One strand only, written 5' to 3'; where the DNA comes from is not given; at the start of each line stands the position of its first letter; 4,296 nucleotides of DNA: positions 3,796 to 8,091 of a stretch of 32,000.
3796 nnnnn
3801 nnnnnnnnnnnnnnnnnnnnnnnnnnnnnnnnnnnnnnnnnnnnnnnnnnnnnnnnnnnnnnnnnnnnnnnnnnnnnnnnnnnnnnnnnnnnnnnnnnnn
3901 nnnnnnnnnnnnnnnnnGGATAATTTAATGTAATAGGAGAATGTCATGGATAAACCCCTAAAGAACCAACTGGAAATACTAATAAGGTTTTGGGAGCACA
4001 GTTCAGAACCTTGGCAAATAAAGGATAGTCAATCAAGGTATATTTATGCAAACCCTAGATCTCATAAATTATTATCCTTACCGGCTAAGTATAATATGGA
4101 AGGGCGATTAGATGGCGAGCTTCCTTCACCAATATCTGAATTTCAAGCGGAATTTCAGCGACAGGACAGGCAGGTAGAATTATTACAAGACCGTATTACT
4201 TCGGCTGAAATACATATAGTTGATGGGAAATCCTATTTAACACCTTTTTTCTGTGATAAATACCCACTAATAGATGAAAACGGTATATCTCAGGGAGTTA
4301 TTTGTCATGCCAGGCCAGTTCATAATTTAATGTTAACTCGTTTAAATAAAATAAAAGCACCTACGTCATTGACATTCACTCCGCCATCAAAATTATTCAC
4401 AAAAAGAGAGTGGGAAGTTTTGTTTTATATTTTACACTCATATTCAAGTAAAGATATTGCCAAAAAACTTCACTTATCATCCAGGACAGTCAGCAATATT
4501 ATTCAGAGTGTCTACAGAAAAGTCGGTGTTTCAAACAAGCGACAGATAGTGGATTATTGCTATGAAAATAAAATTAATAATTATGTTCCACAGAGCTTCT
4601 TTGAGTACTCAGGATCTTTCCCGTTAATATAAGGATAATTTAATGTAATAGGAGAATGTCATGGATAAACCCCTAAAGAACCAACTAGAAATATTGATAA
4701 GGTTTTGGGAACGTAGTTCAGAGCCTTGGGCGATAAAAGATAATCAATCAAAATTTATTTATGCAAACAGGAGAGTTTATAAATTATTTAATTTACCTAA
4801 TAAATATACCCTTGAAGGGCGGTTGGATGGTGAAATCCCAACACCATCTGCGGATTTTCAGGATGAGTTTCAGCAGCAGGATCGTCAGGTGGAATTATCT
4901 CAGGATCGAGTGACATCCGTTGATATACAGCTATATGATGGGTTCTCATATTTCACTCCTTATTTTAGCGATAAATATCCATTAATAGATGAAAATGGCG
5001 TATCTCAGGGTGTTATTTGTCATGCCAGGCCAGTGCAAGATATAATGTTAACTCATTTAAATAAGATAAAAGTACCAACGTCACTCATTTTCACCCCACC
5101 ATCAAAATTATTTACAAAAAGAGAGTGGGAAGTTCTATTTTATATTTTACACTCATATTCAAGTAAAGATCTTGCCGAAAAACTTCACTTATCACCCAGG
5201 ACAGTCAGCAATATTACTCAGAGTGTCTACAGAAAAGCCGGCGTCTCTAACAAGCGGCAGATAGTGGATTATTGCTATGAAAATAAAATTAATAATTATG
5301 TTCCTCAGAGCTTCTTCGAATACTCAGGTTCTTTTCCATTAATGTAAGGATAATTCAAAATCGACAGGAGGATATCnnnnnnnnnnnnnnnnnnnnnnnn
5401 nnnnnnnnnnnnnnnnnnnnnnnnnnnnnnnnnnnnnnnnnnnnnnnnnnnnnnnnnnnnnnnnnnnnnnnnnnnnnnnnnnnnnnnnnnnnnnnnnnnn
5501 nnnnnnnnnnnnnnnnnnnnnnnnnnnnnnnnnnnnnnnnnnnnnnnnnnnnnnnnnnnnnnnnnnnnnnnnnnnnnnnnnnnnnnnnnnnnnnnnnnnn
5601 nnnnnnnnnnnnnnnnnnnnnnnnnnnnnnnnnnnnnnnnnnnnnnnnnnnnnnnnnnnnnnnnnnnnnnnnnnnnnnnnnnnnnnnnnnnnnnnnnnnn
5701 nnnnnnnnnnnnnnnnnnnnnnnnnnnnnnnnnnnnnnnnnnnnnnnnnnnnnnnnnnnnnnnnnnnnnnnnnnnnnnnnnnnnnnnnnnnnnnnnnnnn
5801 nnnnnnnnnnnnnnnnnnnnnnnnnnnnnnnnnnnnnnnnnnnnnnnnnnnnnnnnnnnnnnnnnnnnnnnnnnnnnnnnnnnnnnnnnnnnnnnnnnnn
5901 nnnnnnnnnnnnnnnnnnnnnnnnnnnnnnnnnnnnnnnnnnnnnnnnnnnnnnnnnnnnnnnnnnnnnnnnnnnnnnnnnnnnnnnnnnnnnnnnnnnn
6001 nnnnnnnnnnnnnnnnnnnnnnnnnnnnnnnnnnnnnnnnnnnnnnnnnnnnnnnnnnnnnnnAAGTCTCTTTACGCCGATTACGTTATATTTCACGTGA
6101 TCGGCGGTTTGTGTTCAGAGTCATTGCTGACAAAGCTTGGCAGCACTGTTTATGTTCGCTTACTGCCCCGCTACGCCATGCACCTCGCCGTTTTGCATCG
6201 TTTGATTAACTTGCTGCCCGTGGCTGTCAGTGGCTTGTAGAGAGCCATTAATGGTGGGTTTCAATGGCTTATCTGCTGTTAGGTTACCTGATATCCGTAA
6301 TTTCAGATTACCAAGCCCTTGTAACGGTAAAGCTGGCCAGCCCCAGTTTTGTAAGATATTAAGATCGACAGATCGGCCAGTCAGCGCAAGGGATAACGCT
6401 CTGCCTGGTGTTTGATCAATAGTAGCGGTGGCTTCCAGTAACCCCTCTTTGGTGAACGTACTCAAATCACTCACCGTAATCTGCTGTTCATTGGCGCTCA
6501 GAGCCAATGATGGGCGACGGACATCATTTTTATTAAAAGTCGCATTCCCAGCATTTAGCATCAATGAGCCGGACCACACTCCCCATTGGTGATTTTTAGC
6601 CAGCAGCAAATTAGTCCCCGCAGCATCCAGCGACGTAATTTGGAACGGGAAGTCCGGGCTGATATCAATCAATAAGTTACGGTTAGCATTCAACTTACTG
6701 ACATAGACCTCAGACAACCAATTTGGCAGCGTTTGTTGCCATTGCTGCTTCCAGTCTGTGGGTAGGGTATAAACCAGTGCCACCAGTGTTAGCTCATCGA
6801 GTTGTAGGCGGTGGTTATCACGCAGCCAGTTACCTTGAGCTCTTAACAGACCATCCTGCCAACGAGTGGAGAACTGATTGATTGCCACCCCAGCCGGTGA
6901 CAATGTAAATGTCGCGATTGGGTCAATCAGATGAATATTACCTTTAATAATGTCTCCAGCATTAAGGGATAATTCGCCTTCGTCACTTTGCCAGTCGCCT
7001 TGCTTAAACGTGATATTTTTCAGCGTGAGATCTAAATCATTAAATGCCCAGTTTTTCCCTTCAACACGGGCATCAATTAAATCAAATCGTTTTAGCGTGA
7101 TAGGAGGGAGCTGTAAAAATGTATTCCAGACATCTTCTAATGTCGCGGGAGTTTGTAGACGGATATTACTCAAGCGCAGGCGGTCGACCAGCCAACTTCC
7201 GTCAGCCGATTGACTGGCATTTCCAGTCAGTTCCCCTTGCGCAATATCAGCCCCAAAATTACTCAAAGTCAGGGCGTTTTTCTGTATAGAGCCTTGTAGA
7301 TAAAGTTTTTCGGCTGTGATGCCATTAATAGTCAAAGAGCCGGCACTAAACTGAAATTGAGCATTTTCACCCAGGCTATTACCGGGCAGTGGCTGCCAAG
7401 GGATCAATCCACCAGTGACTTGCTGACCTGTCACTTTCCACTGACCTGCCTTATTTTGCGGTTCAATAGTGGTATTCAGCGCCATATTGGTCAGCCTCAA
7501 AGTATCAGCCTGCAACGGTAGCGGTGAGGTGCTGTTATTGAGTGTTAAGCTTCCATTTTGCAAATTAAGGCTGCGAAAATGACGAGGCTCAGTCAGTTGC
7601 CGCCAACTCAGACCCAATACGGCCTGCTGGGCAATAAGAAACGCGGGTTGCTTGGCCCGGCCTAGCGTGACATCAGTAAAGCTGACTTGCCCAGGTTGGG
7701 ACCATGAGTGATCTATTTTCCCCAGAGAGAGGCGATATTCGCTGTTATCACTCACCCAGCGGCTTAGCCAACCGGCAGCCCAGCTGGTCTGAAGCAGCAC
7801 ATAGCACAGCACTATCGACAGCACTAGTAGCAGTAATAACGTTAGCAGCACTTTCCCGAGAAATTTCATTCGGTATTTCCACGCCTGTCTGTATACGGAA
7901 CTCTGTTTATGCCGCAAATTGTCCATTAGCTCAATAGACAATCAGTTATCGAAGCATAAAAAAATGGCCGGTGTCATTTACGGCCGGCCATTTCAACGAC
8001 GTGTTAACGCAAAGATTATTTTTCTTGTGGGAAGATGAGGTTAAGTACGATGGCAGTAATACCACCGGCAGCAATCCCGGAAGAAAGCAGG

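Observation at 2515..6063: Five tandem 228-aa LuxR solos on a ~716-bp period, with homogenised ends and diversified sensor cores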

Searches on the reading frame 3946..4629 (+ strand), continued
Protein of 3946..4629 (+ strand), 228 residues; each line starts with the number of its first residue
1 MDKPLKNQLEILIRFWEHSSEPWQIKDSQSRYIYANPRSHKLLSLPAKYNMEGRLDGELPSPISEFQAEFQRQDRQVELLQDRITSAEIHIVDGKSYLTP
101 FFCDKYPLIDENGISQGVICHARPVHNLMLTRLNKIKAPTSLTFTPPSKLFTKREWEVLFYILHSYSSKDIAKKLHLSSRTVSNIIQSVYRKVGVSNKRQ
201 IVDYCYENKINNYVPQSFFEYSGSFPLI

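Call 77: search_dna_similar(query=window:3946-4629:+, collection=plasmids, mode=protein, max_evalue=1e-10, max_rows=12)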
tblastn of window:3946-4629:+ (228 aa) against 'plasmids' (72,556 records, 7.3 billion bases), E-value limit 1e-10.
Records with a match: 164; places in all: 206; records where one place covers at least 80% of the query: 136.
Best place of each record, by identity: <60% 164.
By first word of the organism name: Arsenophonus 53; Enterobacter 26; Yersinia 19; Citrobacter 18; Sodalis 9; Pantoea 8; Leclercia 5; Vibrio 4; Candidatus 3; Serratia 2; and 12 more.
By predicted mobility (MOB-suite, as given by PLSDB): mobilizable 97; non-mobilizable 51; conjugative 16.
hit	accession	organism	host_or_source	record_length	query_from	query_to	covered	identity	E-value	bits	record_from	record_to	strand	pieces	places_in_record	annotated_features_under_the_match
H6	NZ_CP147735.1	Xenorhabdus sp. TH1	Steinernema sp. a AB-2023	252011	1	227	100%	52.4%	3e-77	259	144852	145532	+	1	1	LuxR C-terminal-related transcriptional regulator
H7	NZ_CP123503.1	Arsenophonus sp. aPb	Lysandra bellargus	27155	7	227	97%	37.4%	4e-40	152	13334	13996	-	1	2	PAS and helix-turn-helix domain-containing protein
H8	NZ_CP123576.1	Arsenophonus nasoniae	Nasonia vitripennis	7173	7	227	97%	36.5%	7e-40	152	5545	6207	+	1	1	PAS and helix-turn-helix domain-containing protein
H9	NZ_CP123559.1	Arsenophonus nasoniae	Nasonia vitripennis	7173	7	227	97%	36.5%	7e-40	152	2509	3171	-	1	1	PAS and helix-turn-helix domain-containing protein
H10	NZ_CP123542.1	Arsenophonus nasoniae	Nasonia vitripennis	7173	7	227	97%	36.5%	7e-40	152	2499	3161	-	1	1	PAS and helix-turn-helix domain-containing protein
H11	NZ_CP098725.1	Yersinia ruckeri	Salmo salar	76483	6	216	93%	37.9%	2e-35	139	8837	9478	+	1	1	PAS domain-containing protein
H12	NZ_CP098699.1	Yersinia ruckeri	Salmo salar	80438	6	216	93%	37.9%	2e-35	139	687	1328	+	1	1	PAS domain-containing protein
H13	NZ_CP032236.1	Yersinia ruckeri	Salmo salar,tissue ...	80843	6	216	93%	37.9%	2e-35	139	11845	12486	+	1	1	PAS domain-containing protein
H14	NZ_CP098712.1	Yersinia ruckeri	Salmo salar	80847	6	216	93%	37.9%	2e-35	139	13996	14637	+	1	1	PAS domain-containing protein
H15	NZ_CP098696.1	Yersinia ruckeri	Salmo salar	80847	6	216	93%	37.9%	2e-35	139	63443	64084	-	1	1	PAS domain-containing protein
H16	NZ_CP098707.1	Yersinia ruckeri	Salmo salar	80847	6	216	93%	37.9%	2e-35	139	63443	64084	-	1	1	PAS domain-containing protein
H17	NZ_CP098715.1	Yersinia ruckeri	Salmo salar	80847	6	216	93%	37.9%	2e-35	139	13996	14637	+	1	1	PAS domain-containing protein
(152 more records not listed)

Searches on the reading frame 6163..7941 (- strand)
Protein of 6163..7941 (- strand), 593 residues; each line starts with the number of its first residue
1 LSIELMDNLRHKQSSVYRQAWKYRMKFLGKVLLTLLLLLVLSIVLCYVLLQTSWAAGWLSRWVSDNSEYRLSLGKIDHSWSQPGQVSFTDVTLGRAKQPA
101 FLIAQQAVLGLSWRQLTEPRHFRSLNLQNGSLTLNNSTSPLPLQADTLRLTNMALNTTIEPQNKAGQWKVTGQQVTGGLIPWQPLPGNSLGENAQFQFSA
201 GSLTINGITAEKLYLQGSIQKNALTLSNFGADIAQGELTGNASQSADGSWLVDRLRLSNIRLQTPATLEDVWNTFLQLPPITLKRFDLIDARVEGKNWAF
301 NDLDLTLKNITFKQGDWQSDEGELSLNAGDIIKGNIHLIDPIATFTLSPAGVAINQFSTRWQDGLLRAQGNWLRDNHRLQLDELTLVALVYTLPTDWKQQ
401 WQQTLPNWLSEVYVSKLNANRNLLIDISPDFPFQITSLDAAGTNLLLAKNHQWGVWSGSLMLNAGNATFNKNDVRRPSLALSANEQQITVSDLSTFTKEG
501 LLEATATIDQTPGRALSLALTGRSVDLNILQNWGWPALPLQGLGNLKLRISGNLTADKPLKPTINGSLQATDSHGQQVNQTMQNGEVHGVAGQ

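Call 37: search_protein_families(library=ncbifam, proteins=[window:6163-7941:-], max_evalue=0.01)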
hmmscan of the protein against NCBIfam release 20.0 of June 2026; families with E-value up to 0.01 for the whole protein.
window:6163-7941:- (593 aa): 1 family
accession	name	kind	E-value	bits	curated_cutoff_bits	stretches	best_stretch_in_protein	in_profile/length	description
TIGR04411.1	T2SS_GspN_Lepto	equivalog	4.1e-06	26.5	50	1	30-173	3-149/280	type II secretion system protein GspN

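Call 68: search_protein_families(library=pfam, proteins=[window:6163-7941:-], max_evalue=0.00001)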
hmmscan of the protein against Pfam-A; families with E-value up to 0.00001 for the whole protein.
window:6163-7941:- (593 aa): 0 families
